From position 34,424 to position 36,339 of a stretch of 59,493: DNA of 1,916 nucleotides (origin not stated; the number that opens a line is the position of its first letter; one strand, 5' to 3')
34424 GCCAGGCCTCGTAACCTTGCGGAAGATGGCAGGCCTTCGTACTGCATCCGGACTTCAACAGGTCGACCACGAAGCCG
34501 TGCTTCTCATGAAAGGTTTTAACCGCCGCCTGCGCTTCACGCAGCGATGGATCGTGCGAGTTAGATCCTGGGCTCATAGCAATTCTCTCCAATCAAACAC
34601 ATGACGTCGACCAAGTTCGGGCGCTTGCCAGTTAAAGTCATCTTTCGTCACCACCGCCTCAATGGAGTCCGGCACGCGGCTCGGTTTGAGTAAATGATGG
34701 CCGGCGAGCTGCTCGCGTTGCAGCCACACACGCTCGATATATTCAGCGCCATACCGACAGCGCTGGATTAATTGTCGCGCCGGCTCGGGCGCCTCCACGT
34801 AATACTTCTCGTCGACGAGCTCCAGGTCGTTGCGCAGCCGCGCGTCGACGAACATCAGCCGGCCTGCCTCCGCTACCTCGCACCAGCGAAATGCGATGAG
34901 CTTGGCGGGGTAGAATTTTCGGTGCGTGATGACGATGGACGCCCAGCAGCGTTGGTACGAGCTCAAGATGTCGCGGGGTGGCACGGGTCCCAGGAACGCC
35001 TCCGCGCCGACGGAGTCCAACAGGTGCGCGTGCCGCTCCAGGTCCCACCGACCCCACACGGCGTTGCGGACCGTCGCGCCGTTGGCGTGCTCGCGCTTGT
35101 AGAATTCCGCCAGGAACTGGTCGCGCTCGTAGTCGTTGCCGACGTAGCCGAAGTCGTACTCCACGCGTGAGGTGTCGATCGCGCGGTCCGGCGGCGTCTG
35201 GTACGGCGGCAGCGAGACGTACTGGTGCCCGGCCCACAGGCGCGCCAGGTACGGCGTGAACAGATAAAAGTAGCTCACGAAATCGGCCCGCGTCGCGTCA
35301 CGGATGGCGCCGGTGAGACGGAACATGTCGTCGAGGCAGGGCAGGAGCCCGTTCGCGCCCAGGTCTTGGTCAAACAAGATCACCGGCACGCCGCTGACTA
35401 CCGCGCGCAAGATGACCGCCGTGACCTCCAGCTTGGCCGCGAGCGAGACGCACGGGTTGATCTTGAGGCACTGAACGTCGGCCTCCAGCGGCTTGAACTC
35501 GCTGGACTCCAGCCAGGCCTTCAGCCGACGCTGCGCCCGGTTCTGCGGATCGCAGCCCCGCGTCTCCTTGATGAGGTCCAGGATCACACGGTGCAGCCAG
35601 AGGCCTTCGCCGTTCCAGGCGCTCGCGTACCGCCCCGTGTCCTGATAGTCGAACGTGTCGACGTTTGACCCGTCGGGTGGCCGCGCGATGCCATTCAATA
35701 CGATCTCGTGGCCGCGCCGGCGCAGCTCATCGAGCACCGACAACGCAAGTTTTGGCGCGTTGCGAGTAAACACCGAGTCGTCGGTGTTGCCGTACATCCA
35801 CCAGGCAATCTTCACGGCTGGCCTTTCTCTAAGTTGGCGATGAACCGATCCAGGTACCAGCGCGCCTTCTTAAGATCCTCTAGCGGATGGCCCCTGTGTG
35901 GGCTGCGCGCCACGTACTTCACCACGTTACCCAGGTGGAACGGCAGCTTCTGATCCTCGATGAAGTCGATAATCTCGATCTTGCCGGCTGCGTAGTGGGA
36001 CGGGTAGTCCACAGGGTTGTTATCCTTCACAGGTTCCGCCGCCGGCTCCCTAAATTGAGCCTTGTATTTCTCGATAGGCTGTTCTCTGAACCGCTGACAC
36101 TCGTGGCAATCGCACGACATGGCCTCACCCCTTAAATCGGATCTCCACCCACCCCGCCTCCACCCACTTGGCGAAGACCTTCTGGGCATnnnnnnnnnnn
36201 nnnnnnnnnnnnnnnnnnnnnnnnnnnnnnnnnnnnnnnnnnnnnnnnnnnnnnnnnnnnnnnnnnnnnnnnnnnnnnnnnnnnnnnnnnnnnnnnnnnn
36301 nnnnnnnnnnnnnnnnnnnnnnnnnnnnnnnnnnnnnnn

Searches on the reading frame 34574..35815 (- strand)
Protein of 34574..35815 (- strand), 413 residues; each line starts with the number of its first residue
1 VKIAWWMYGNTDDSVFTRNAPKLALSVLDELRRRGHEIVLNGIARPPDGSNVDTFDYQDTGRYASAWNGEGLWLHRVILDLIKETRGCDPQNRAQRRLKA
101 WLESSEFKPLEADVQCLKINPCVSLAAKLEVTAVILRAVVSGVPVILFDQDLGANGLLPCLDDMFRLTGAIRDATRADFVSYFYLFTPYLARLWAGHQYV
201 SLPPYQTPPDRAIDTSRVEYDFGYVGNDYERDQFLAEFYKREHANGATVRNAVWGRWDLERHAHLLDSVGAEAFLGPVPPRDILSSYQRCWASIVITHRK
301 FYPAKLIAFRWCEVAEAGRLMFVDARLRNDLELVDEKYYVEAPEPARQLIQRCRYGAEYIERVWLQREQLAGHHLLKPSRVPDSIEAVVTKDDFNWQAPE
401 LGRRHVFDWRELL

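Call 3: search_protein_families(library=pfam, proteins=[window:34574-35815:-], max_evalue=1)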
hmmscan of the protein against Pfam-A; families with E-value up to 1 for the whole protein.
window:34574-35815:- (413 aa): 1 family
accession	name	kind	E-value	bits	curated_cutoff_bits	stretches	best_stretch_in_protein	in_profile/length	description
PF25574.1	TPR_IMB1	-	0.28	10.2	29.1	1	161-192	166-197/388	Importin subunit beta-1-like, TPR repeats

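Call 4: search_protein_families(library=phrogs, proteins=[window:34574-35815:-], max_evalue=0.01)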
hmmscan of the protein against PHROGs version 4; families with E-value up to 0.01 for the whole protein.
window:34574-35815:- (413 aa): 0 families

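Call 66: search_solved_structures(query=window:34574-35815:-, max_evalue=10)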
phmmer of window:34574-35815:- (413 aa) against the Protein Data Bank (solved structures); distinct sequences matched with E-value up to 10: 0.

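Call 67: search_protein_families(library=ncbifam, proteins=[window:34574-35815:-], max_evalue=0.1)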
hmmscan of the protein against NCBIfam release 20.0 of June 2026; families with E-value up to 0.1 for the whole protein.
window:34574-35815:- (413 aa): 0 families

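Call 75: find_homologous_proteins(query=window:34574-35815:-, max_evalue=0.001)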
Query window:34574-35815:- (413 aa): 10 proteins with E <= 0.001 among 7623 candidates.
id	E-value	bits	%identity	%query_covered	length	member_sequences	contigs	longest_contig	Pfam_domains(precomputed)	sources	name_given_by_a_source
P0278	5.3e-287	970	100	100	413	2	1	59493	-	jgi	-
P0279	4.4e-104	367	44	99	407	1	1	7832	-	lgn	-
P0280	1.1e-98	349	44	96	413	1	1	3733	-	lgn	-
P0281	1.5e-97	345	45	99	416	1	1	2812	-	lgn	-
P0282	1.4e-90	322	42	99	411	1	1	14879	-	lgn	-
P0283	3.1e-88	315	39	98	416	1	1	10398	-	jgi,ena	-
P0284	7.9e-85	303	40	94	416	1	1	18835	PF13524.13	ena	-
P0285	1.3e-78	283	39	92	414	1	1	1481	-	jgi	jgi:hypothetical protein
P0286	7.2e-65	238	37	97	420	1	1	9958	-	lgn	-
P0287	1.7e-38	151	36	67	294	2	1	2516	-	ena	-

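Call 78: search_solved_structures(query=A4, max_evalue=10)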
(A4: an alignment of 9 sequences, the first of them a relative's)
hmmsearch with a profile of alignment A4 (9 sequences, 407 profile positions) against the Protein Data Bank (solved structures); distinct sequences matched with E-value up to 10: 3.
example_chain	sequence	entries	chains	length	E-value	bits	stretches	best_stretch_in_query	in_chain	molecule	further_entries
1nzd_A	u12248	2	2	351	0.0005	22.4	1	268-382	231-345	DNA beta-glycosyltransferase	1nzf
1bgt_A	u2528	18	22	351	0.00051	22.4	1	268-382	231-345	BETA-GLUCOSYLTRANSFERASE | DNA beta-glucosyltransferase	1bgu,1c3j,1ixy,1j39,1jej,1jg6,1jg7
1gtt_A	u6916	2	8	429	0.86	11.7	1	207-240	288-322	4-HYDROXYPHENYLACETATE DEGRADATION BIFUNCTIONAL ISOMERASE/DECARBOXYLASE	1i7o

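Call 85: predict_structure(alignment_id=A4)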
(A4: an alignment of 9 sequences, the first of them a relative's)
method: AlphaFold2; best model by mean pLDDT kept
length: 413 residues; sequences in the alignment: 9
mean_pLDDT: 78.5   pTM: 0.78
mean pLDDT of the five models: 78.5, 74.8, 74.7, 74.6, 72.6
residues with pLDDT >= 90: 78; 70-90: 248; 50-70: 59; < 50: 28
segments of 3 or more residues with pLDDT < 50: 16-21, 191-197, 399-413
pLDDT, mean of each block of 10 residues (from residue 1): 88 55 75 94 77 83 89 89 80 87 86 87 79 90 85 72 80 83 71 45 58 82 82 88 85 90 91 87 85 80 66 81 76 73 88 84 84 76 87 65 30 30
secondary structure, 60 per line:
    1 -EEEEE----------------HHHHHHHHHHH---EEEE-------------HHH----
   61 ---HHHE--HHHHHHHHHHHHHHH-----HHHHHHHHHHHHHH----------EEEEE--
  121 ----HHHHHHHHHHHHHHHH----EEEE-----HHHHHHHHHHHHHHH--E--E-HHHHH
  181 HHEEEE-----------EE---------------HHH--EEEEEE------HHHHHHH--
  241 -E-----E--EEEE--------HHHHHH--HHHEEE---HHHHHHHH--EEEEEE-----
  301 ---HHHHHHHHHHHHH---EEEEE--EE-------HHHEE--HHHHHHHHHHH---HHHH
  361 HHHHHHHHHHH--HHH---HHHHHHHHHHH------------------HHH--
elements in order: E2-6 H23-33 E37-40 H70-84 H90-103 E114-118 H125-140 E145-148 H154-168 H176-182 E183-186 E220-225 H232-238 E251-254 H263-268 E274-276 H280-287 E290-295 H304-316 E320-324 H343-353 H357-371 H380-390

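Call 88: fold_search(model_id=the predicted structure, library=pdb)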
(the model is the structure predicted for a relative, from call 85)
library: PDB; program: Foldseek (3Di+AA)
matches with E <= 10: 1167; with E <= 0.001: 33
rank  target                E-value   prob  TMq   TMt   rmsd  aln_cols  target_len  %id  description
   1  1j39                  7.2e-08  1.00  0.44  0.51   9.8       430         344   12  Crystal Structure of T4 phage BGT in complex with its UDP-glucose substrate (released 2003-08-19)
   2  1bgt                  7.7e-08  1.00  0.43  0.52   9.0       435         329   10  CRYSTAL STRUCTURE OF THE DNA MODIFYING ENZYME BETA-GLUCOSYLTRANSFERASE IN THE PRESENCE AND ABSENCE OF THE SUBSTRATE URID (released 1994-09-30)
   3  3c4q_A                1.1e-07  1.00  0.49  0.51   9.7       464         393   12  Structure of the retaining glycosyltransferase MshA : The first step in mycothiol biosynthesis. Organism : Corynebacte (released 2008-04-01)
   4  1c3j                  1.1e-07  1.00  0.42  0.50   9.5       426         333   13  T4 PHAGE BETA-GLUCOSYLTRANSFERASE: SUBSTRATE BINDING AND PROPOSED CATALYTIC MECHANISM (released 1999-08-09)
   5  1bgu                  1.3e-07  1.00  0.44  0.54   8.4       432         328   10  CRYSTAL STRUCTURE OF THE DNA MODIFYING ENZYME BETA-GLUCOSYLTRANSFERASE IN THE PRESENCE AND ABSENCE OF THE SUBSTRATE URID (released 1994-10-15)
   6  2gej                  1.3e-07  1.00  0.40  0.44  11.1       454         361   13  Crystal Structure of phosphatidylinositol mannosyltransferase (PimA) from Mycobacterium smegmatis in complex with GDP-Ma (released 2007-04-03)
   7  2yjn_A                3.0e-07  1.00  0.36  0.36  13.8       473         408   13  Structure of the glycosyltransferase EryCIII from the erythromycin biosynthetic pathway, in complex with its activatin (released 2011-11-09)
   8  1nzd                  3.2e-07  1.00  0.45  0.51   8.7       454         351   11  T4 phage BGT-D100A mutant in complex with UDP-glucose: Form I (released 2003-09-09)
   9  8b62_A                4.7e-07  1.00  0.39  0.43   9.7       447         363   13  Crystal Structure of P. aeruginosa WaaG in complex with UDP-galactose (released 2023-10-04)
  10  1qkj                  5.6e-07  1.00  0.43  0.49  10.5       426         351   12  T4 Phage B-Glucosyltransferase, Substrate Binding and Proposed Catalytic Mechanism (released 1999-07-28)
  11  7fga_B                6.7e-07  1.00  0.42  0.49  10.5       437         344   12  Alpha-1,2-glucosyltransferase_UDP_sucrose_tll1591 (released 2022-06-01)
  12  4nc9_A                7.5e-07  1.00  0.45  0.49   9.5       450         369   12  Crystal structure of phosphatidyl mannosyltransferase PimA (released 2014-11-12)
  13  7yp3_B                8.9e-07  1.00  0.38  0.38  11.5       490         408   11  Crystal structure of elaiophylin glycosyltransferase in complex with elaiophylin (released 2022-11-02)
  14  7yp3_A                1.6e-06  1.00  0.38  0.38  11.5       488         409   11  Crystal structure of elaiophylin glycosyltransferase in complex with elaiophylin (released 2022-11-02)
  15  7d1i_B                3.7e-06  1.00  0.37  0.43  10.2       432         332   12  Crystal structure of acinetobacter baumannii MurG (released 2021-07-14)
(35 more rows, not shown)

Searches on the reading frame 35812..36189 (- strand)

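Call 28: search_protein_families(library=pfam, proteins=[window:35812-36189:-], max_evalue=0.01)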
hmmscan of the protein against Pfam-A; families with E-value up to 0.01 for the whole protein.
window:35812-36189:- (125 aa): 1 family
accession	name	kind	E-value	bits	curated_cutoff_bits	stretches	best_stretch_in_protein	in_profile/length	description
PF11753.13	DUF3310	-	5e-20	71.7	24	1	60-114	1-60/60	Protein of unknwon function (DUF3310)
